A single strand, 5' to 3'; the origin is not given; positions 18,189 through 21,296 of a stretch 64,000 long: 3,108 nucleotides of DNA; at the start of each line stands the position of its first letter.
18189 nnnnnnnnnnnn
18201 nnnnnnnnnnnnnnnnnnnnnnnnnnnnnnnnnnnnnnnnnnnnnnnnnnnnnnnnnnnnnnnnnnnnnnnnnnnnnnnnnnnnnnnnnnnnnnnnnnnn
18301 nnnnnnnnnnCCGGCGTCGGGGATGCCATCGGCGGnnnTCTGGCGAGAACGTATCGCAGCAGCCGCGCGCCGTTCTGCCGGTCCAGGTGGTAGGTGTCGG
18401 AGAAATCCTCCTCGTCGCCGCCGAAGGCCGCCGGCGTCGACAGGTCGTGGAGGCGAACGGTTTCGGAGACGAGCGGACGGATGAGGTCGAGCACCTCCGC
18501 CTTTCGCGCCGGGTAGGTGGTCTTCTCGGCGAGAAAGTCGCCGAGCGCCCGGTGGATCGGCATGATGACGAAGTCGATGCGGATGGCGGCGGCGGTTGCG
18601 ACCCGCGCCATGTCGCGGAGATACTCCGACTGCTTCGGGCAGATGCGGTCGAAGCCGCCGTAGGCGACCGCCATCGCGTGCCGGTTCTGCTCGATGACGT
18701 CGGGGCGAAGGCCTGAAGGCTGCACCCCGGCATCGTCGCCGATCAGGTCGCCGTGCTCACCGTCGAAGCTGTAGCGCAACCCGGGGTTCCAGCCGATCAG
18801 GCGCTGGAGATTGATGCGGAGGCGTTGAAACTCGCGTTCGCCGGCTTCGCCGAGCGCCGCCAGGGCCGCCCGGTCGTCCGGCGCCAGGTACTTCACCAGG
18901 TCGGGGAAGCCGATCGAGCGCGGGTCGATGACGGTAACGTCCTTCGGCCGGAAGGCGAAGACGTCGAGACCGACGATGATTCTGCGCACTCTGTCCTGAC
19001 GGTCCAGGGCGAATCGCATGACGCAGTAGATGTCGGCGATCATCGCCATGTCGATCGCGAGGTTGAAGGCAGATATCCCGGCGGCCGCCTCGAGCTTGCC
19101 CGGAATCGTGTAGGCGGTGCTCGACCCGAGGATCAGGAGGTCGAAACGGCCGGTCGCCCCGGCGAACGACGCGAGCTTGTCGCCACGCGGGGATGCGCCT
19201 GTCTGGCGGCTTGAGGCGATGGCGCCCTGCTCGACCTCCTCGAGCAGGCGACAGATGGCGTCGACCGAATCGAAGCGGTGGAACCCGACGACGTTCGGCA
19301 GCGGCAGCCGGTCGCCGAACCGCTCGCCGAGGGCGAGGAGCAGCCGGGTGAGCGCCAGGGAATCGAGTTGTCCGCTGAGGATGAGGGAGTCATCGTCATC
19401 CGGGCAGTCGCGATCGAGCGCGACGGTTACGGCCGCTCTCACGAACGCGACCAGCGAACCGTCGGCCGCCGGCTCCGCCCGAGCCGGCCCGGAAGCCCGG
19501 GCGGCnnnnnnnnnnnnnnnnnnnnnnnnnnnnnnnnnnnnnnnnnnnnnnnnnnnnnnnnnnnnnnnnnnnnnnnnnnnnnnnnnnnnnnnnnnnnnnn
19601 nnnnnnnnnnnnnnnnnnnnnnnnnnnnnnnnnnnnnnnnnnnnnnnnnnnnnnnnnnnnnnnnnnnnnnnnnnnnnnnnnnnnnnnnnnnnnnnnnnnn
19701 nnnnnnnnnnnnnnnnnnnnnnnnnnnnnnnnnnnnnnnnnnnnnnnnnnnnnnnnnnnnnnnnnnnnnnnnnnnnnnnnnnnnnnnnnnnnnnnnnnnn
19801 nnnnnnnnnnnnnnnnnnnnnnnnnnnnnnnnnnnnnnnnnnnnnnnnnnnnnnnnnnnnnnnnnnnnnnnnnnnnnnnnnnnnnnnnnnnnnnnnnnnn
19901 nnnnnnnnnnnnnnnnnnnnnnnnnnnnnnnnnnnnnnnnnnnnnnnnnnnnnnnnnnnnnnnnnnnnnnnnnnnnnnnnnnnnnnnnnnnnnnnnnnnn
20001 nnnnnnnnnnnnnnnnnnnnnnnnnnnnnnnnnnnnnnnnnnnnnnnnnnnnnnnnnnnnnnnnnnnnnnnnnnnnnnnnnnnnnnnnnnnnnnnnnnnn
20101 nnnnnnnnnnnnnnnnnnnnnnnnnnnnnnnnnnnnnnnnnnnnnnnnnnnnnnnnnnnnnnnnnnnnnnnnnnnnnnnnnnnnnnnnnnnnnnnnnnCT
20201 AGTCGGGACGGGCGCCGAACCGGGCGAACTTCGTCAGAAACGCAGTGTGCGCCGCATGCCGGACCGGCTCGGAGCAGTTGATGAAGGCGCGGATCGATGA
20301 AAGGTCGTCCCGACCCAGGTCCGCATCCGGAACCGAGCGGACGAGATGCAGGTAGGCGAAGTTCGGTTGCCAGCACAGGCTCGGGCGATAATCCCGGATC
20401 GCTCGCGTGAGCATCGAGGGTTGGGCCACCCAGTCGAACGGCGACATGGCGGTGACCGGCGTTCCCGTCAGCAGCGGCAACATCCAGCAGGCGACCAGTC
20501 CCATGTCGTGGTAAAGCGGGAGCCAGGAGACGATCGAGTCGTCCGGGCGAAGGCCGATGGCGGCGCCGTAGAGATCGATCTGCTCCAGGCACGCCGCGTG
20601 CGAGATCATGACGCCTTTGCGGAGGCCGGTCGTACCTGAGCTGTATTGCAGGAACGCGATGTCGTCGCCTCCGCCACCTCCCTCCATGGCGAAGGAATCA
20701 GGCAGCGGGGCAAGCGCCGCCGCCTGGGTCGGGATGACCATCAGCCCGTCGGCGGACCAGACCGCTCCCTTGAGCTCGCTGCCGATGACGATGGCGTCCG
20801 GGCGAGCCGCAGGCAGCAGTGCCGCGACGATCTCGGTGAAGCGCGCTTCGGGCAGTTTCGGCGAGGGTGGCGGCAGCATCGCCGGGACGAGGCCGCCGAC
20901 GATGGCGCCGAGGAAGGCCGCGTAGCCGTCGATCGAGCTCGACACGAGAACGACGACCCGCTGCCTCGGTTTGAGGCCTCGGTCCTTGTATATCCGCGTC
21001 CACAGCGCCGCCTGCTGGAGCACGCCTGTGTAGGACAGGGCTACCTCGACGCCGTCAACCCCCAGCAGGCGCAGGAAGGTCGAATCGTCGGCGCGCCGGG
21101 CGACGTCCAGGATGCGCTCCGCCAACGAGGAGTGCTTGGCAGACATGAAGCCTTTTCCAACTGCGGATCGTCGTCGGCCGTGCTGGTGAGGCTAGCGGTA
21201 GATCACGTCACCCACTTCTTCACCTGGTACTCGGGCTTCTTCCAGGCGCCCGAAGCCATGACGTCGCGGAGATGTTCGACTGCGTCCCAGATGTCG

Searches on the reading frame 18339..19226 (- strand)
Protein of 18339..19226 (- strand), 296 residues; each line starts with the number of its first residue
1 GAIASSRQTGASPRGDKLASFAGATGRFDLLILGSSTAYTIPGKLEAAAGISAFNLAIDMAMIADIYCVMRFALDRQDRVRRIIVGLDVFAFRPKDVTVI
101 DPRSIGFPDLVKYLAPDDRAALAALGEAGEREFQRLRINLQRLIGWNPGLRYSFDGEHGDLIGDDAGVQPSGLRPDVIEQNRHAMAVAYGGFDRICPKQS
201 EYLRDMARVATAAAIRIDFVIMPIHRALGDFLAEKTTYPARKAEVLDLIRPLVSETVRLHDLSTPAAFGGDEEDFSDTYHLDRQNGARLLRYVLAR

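Call 53: predict_structure(alignment_id=A2)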
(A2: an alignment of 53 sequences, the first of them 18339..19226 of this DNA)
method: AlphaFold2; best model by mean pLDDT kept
length: 296 residues; sequences in the alignment: 53
mean_pLDDT: 91.0   pTM: 0.90
mean pLDDT of the five models: 91.0, 90.6, 90.5, 90.3, 89.1
residues with pLDDT >= 90: 231; 70-90: 40; 50-70: 16; < 50: 9
segments of 3 or more residues with pLDDT < 50: 1-9
pLDDT, mean of each block of 10 residues (from residue 1): 43 91 95 97 85 96 97 97 98 91 91 96 92 87 71 91 66 88 92 95 98 98 98 97 98 98 98 95 96 96
secondary structure, 60 per line:
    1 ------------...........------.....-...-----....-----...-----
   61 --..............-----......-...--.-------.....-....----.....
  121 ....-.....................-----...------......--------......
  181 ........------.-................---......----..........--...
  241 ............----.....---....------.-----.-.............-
elements in order: H13-23 E30-34 H44-47 E53-55 H63-76 E82-87 H102-106 H108-111 H116-124 H126-146 E152-154 E161-163 H175-188 H197-212 E216-221 H226-235 H238-252 E257-261 H265-268 H283-295

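Call 55: fold_search(model_id=the predicted structure, library=pdb)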
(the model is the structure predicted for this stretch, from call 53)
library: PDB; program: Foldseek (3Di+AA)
matches with E <= 10: 1655; with E <= 0.001: 17
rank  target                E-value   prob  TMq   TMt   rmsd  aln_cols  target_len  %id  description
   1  3bma_F                3.2e-05  1.00  0.49  0.39  12.6       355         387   14  Crystal structure of D-alanyl-lipoteichoic acid synthetase from Streptococcus pneumoniae R6 (released 2007-12-25)
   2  3bma_E                5.8e-05  1.00  0.48  0.38  12.3       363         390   13  Crystal structure of D-alanyl-lipoteichoic acid synthetase from Streptococcus pneumoniae R6 (released 2007-12-25)
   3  6pfx_A                6.1e-05  1.00  0.49  0.40  10.8       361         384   13  D-alanyl transferase DltD from Enterococcus faecium (released 2019-07-03)
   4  6pfx_B                7.3e-05  1.00  0.49  0.40  10.8       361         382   13  D-alanyl transferase DltD from Enterococcus faecium (released 2019-07-03)
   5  7dxm_B                1.4e-04  1.00  0.46  0.36  13.7       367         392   11  Crystal structure of DltD (released 2021-07-21)
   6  3bma_C                1.7e-04  1.00  0.43  0.34  13.6       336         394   12  Crystal structure of D-alanyl-lipoteichoic acid synthetase from Streptococcus pneumoniae R6 (released 2007-12-25)
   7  6o93                  1.9e-04  1.00  0.42  0.33  12.0       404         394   11  D-alanyl transferase DltD from Enterococcus faecalis (released 2019-03-27)
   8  3mil_B                2.9e-04  1.00  0.40  0.48  10.0       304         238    8  Crystal structure of isoamyl acetate-hydrolyzing esterase from Saccharomyces cerevisiae (released 2010-11-24)
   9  3bma_B                2.9e-04  1.00  0.45  0.35  13.7       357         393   14  Crystal structure of D-alanyl-lipoteichoic acid synthetase from Streptococcus pneumoniae R6 (released 2007-12-25)
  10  3bma_D                3.6e-04  1.00  0.46  0.37  12.4       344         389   12  Crystal structure of D-alanyl-lipoteichoic acid synthetase from Streptococcus pneumoniae R6 (released 2007-12-25)
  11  2hsj_B                5.2e-04  1.00  0.44  0.59   6.6       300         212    9  The structure of a putative platelet activating factor from Streptococcus pneumonia. (released 2006-09-19)
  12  3mil_A                5.2e-04  1.00  0.40  0.49   9.9       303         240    8  Crystal structure of isoamyl acetate-hydrolyzing esterase from Saccharomyces cerevisiae (released 2010-11-24)
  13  2hsj_D                5.5e-04  1.00  0.45  0.59   6.4       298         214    8  The structure of a putative platelet activating factor from Streptococcus pneumonia. (released 2006-09-19)
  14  3bma_A                5.5e-04  1.00  0.42  0.34  13.5       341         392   12  Crystal structure of D-alanyl-lipoteichoic acid synthetase from Streptococcus pneumoniae R6 (released 2007-12-25)
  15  2hsj_A                5.8e-04  1.00  0.44  0.59   6.6       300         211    9  The structure of a putative platelet activating factor from Streptococcus pneumonia. (released 2006-09-19)
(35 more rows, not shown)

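Call 68: search_protein_families(library=ncbifam, proteins=[window:18339-19226:-], max_evalue=1)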
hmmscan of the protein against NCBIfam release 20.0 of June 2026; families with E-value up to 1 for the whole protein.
window:18339-19226:- (296 aa): 0 families

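Call 79: search_protein_representatives(protein=window:18339-19226:-)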
Query: 296 residues. Proteins with E-value up to 0.001 (for the whole library): 411; up to 1e-10: 93; up to 1e-30: 4. The best 150 are listed.
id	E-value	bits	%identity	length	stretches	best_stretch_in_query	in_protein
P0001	1.0e-190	648.5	100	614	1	1-296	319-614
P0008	3.0e-57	210.6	41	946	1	9-293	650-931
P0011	7.6e-41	156.8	34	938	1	7-295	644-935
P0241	1.3e-39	152.7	35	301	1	10-295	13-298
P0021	2.8e-27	112.2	33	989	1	6-294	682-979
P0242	1.1e-25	107.0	31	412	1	10-294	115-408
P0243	1.5e-25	106.6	33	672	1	9-290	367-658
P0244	3.5e-25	105.4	33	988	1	11-294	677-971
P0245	6.8e-25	104.4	33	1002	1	17-294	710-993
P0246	9.1e-24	100.7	47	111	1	185-295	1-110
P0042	1.8e-23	99.7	32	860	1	9-295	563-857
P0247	3.7e-23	98.7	31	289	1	13-294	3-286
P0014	4.4e-23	98.5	33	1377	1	7-289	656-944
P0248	1.3e-22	96.9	32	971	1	11-295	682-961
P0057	3.8e-22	95.4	33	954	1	23-294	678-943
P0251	2.7e-20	89.3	29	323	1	12-294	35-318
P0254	5.2e-20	88.4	28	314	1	15-294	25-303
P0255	7.4e-20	87.9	29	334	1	10-290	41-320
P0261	6.1e-17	78.3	29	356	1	9-292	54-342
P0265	6.1e-16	75.0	28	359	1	9-295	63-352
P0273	7.2e-14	68.2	30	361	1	30-294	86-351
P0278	2.2e-13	66.6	32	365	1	26-294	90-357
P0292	2.9e-12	63.0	30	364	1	26-293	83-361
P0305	2.6e-11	59.8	32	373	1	14-293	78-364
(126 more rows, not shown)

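Call 80: search_protein_families(library=pfam, proteins=[P0241, P0251, P0254, P0255, P0261, P0265, P0273, P0278, P0292, P0305], max_evalue=0.1)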
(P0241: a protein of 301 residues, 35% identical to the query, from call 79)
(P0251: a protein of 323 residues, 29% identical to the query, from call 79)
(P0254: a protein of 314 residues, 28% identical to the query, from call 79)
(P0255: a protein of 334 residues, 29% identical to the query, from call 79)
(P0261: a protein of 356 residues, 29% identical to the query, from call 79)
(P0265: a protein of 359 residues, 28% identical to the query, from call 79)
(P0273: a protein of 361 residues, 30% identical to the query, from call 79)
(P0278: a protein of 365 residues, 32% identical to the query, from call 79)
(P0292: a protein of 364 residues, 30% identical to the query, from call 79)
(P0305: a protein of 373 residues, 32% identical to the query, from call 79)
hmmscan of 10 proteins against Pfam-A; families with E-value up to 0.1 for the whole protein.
P0241 (301 aa): 0 families

P0251 (323 aa): 0 families

P0254 (314 aa): 1 family
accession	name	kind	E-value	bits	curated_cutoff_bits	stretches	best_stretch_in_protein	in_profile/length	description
PF07611.17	DUF1574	-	2.8e-06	27.4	29.1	1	40-290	65-326/342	Protein of unknown function (DUF1574)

P0255 (334 aa): 0 families

P0261 (356 aa): 1 family
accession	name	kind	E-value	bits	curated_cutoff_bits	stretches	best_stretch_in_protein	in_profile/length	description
PF07611.17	DUF1574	-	0.0061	16.4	29.1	1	75-162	65-155/342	Protein of unknown function (DUF1574)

P0265 (359 aa): 2 families
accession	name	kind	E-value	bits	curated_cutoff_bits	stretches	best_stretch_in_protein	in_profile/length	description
PF07611.17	DUF1574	-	0.0016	18.3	29.1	1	233-338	226-326/342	Protein of unknown function (DUF1574)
PF13472.12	Lipase_GDSL_2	-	0.078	13.9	32.9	0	259-337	88-170/178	GDSL-like Lipase/Acylhydrolase family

P0273 (361 aa): 5 families
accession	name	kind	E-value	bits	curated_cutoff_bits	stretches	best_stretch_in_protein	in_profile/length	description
PF13472.12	Lipase_GDSL_2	-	1.6e-06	29.2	32.9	1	249-322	77-152/178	GDSL-like Lipase/Acylhydrolase family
PF07611.17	DUF1574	-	0.011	15.6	29.1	0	86-154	65-133/342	Protein of unknown function (DUF1574)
PF01261.30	AP_endonuc_2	-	0.015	15.4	31.1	1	226-310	36-113/249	Xylose isomerase-like TIM barrel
PF00657.28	Lipase_GDSL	-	0.017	15.7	23.6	0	294-345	148-203/208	GDSL-like Lipase/Acylhydrolase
PF14248.12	DUF4345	-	0.089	13.2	26.5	0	31-81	2-46/119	Domain of unknown function (DUF4345)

P0278 (365 aa): 1 family
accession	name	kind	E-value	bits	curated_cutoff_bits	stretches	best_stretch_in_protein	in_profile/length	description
PF07611.17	DUF1574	-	0.0029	17.5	29.1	0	87-158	59-131/342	Protein of unknown function (DUF1574)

P0292 (364 aa): 0 families

P0305 (373 aa): 0 families

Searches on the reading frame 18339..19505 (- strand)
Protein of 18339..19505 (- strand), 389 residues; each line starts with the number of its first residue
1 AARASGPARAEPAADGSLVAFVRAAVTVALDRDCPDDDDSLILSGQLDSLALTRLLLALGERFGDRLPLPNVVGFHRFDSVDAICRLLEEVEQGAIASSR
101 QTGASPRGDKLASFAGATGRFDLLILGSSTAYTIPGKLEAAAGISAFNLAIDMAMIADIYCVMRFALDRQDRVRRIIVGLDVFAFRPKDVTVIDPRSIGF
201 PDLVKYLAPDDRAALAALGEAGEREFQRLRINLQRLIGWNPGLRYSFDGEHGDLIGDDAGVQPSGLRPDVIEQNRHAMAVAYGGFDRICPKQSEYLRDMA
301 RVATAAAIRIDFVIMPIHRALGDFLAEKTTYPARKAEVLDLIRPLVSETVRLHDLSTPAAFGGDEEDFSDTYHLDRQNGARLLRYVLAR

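Call 11: search_protein_families(library=pfam, proteins=[window:18339-19505:-], max_evalue=10)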
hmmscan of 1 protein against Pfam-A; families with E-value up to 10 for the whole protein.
seq(389 aa): 3 families
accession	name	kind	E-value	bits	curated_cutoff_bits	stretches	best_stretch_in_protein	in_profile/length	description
PF00550.31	PP-binding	-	0.0011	19.6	20.8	1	22-85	3-64/67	Phosphopantetheine attachment site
PF15184.11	TOM6p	-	0.054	13.7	27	1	159-184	28-53/74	Mitochondrial import receptor subunit TOM6 homolog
PF21934.1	Yop-YscD_ppl_3rd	-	0.18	12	24.3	1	36-73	23-63/64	YscD/CdsD-like Bon-like domain 3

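Call 68: search_protein_families(library=ncbifam, proteins=[window:18339-19469:-], max_evalue=1)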
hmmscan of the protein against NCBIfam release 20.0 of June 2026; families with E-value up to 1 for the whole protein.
window:18339-19469:- (377 aa): 1 family
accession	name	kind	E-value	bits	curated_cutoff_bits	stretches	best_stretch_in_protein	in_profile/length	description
NF052616.1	ACP_for_OlsHI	equivalog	0.039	14.3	130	1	25-79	27-80/83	ornithine lipid biosynthesis acyl carrier protein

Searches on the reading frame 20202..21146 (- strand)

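Call 8: search_protein_families(library=pfam, proteins=[window:20202-21146:-])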
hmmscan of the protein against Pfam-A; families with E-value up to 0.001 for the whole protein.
window:20202-21146:- (315 aa): 1 family
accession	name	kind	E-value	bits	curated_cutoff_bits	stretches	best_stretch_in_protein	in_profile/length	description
PF00501.34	AMP-binding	-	7.4e-34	117.6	29.9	1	32-309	17-312/384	AMP-binding enzyme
